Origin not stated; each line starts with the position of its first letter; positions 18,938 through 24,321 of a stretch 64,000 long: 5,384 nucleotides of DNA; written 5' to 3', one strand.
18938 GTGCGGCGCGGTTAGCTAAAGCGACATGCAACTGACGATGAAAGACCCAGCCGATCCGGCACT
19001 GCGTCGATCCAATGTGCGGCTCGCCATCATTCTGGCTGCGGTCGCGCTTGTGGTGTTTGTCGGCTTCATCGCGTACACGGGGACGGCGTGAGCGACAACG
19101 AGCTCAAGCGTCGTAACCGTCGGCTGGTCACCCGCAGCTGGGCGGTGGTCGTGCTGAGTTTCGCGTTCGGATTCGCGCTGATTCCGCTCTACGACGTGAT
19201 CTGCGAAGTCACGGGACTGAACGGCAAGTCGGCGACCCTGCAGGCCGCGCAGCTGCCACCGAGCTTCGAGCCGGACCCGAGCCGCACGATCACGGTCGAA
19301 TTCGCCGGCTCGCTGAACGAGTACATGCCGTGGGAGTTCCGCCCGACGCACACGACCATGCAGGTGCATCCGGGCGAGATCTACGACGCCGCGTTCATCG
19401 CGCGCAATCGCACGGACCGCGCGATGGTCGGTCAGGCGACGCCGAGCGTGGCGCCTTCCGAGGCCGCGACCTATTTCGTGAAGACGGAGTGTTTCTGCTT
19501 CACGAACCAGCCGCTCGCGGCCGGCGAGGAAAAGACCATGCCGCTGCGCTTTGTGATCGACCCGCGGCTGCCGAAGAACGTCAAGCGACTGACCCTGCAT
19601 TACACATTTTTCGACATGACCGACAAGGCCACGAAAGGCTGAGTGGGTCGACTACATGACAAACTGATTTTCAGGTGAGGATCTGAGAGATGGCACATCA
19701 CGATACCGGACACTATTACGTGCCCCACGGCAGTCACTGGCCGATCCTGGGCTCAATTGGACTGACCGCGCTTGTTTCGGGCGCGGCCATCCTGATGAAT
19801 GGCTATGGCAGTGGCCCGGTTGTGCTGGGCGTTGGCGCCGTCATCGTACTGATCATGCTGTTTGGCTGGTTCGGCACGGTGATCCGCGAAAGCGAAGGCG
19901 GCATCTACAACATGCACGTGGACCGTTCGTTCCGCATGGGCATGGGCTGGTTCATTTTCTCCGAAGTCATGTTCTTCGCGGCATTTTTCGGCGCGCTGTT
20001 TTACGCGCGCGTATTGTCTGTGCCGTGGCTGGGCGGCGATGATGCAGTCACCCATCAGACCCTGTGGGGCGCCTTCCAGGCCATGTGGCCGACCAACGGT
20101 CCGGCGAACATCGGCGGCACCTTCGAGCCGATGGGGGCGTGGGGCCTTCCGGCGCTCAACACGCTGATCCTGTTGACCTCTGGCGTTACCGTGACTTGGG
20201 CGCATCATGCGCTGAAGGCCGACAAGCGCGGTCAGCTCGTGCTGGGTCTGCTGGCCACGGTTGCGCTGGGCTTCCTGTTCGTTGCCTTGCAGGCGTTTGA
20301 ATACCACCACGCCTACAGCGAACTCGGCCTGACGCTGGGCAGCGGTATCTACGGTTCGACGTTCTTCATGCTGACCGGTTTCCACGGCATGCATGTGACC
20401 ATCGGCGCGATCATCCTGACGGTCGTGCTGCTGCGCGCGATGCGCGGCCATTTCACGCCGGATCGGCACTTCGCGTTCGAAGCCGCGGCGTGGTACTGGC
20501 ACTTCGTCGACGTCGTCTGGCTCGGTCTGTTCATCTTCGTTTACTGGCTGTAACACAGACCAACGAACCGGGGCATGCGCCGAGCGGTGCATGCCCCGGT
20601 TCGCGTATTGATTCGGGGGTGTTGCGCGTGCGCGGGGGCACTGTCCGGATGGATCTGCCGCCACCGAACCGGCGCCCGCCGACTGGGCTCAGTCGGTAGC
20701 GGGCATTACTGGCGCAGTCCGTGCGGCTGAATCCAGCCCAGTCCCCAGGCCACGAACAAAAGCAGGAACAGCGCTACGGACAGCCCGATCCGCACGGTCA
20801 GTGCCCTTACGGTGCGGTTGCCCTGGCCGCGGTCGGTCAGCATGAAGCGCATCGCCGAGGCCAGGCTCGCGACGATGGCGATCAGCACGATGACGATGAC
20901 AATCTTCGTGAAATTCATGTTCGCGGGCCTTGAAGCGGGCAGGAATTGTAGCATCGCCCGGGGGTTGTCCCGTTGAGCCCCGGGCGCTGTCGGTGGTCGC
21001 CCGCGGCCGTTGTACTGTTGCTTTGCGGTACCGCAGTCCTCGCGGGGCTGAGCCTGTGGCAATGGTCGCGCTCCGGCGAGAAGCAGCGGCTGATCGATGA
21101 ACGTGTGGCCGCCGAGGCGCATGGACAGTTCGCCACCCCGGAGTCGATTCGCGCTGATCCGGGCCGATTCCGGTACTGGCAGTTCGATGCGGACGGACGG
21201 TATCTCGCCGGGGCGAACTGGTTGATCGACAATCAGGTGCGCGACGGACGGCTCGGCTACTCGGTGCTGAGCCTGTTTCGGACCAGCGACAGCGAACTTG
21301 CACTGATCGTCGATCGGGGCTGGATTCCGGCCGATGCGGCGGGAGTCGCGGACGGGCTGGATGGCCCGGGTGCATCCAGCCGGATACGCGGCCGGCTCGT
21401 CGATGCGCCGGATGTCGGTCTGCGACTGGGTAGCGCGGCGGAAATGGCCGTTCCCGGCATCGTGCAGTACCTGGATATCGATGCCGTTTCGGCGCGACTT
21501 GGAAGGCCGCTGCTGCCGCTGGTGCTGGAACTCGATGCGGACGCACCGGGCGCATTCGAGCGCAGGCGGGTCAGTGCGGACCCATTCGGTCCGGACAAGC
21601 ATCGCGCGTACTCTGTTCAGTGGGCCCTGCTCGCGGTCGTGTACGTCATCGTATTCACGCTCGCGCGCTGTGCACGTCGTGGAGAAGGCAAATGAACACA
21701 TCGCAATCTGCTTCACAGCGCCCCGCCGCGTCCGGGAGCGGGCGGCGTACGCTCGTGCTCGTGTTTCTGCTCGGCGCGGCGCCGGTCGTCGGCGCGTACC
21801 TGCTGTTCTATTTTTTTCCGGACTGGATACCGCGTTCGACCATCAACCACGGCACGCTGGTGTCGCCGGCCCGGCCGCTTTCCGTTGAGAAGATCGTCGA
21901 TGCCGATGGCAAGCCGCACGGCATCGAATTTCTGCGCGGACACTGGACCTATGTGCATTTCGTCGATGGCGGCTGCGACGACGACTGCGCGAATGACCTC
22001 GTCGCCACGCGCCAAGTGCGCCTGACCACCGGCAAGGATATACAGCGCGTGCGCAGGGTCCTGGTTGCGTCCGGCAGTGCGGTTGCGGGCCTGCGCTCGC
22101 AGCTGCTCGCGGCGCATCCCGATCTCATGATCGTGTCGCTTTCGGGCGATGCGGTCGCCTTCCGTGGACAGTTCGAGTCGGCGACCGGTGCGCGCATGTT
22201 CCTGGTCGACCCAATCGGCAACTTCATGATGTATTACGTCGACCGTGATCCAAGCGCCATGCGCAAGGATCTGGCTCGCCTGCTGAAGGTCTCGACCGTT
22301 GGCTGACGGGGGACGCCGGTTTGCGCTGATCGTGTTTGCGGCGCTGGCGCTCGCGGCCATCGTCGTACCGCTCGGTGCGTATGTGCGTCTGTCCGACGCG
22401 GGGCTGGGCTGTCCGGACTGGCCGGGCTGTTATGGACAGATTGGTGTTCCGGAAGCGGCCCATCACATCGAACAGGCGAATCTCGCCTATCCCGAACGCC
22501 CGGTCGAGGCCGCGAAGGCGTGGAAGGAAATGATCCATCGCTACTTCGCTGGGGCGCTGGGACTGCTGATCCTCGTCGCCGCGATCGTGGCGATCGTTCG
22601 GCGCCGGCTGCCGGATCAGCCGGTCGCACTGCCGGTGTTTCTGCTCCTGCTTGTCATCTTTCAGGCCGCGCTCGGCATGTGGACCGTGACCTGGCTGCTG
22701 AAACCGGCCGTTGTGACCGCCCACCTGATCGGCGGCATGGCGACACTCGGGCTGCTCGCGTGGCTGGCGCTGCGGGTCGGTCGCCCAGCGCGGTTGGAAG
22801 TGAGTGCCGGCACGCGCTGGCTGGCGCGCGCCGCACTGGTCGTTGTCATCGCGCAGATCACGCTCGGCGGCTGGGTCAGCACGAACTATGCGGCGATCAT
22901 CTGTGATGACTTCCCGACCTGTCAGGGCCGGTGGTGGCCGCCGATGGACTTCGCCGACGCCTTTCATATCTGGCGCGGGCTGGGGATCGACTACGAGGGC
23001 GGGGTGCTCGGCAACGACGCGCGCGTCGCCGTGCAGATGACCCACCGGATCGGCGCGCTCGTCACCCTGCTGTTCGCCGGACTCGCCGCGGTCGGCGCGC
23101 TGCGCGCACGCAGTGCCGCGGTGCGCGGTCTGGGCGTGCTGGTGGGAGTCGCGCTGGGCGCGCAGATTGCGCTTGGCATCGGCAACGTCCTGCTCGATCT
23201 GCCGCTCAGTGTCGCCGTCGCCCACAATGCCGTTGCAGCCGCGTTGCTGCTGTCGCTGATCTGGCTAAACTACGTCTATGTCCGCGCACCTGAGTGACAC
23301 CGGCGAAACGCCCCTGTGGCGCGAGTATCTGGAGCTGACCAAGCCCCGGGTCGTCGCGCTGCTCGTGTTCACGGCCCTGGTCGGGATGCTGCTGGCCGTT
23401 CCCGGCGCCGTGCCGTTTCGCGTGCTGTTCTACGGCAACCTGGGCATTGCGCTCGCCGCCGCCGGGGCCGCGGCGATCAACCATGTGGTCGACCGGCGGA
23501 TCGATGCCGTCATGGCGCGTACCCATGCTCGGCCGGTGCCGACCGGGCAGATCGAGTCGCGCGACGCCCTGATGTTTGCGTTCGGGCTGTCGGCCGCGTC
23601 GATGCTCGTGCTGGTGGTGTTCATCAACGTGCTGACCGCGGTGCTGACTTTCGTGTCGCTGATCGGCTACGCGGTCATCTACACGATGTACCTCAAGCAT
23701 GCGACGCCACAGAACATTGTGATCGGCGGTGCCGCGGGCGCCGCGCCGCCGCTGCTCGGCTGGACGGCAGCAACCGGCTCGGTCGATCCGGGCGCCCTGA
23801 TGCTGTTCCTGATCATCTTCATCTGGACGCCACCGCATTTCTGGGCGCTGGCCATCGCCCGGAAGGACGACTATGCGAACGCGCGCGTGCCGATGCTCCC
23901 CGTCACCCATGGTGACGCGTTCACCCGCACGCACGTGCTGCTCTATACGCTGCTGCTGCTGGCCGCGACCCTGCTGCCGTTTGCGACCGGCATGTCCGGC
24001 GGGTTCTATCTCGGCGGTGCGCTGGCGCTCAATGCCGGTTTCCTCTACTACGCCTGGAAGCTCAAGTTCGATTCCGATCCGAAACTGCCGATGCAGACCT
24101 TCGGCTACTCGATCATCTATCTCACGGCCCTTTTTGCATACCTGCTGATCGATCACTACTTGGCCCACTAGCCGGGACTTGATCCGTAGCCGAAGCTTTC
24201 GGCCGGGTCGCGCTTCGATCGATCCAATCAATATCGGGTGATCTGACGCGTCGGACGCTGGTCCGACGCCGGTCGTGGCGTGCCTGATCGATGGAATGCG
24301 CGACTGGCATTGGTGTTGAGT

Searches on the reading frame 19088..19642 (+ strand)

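Call 44: search_protein_families(library=pfam, proteins=[window:19088-19642:+], max_evalue=0.00001)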
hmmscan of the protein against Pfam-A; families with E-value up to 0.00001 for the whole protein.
window:19088-19642:+ (184 aa): 1 family
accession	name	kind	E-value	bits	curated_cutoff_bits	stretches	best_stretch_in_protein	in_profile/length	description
PF04442.19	CtaG_Cox11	-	2.7e-51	174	25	1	31-176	1-148/148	Cytochrome c oxidase assembly protein CtaG/Cox11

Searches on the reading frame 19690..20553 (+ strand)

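Call 44: search_protein_families(library=pfam, proteins=[window:19690-20553:+], max_evalue=0.00001)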
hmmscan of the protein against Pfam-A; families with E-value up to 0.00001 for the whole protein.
window:19690-20553:+ (287 aa): 1 family
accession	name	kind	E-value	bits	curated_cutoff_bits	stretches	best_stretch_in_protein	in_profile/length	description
PF00510.24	COX3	-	6e-62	210.3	23.8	1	9-286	3-255/258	Cytochrome c oxidase subunit III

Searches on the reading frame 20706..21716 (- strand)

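Call 44: search_protein_families(library=pfam, proteins=[window:20706-21716:-], max_evalue=0.00001)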
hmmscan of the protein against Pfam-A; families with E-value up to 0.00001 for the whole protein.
window:20706-21716:- (336 aa): 1 family
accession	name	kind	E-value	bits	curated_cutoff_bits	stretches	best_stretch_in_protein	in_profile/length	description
PF11137.13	DUF2909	-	2.7e-22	78.8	31.4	1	271-329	2-60/60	Protein of unknown function (DUF2909)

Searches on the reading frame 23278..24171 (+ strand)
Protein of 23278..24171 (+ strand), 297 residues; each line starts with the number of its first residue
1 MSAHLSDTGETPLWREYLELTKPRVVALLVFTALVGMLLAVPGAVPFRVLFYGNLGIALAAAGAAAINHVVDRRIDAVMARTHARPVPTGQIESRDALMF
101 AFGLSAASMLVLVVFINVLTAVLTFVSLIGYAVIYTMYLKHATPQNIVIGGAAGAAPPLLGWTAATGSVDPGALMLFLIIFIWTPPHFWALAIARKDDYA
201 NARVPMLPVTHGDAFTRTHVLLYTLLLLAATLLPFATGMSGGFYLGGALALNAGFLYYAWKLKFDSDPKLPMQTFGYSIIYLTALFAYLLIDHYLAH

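Call 44: search_protein_families(library=pfam, proteins=[window:23278-24171:+], max_evalue=0.00001)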
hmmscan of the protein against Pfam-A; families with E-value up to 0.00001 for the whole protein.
window:23278-24171:+ (297 aa): 1 family
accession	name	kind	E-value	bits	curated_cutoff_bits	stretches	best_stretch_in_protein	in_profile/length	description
PF01040.23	UbiA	-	3.4e-66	223.5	34.2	1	29-275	1-244/250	UbiA prenyltransferase family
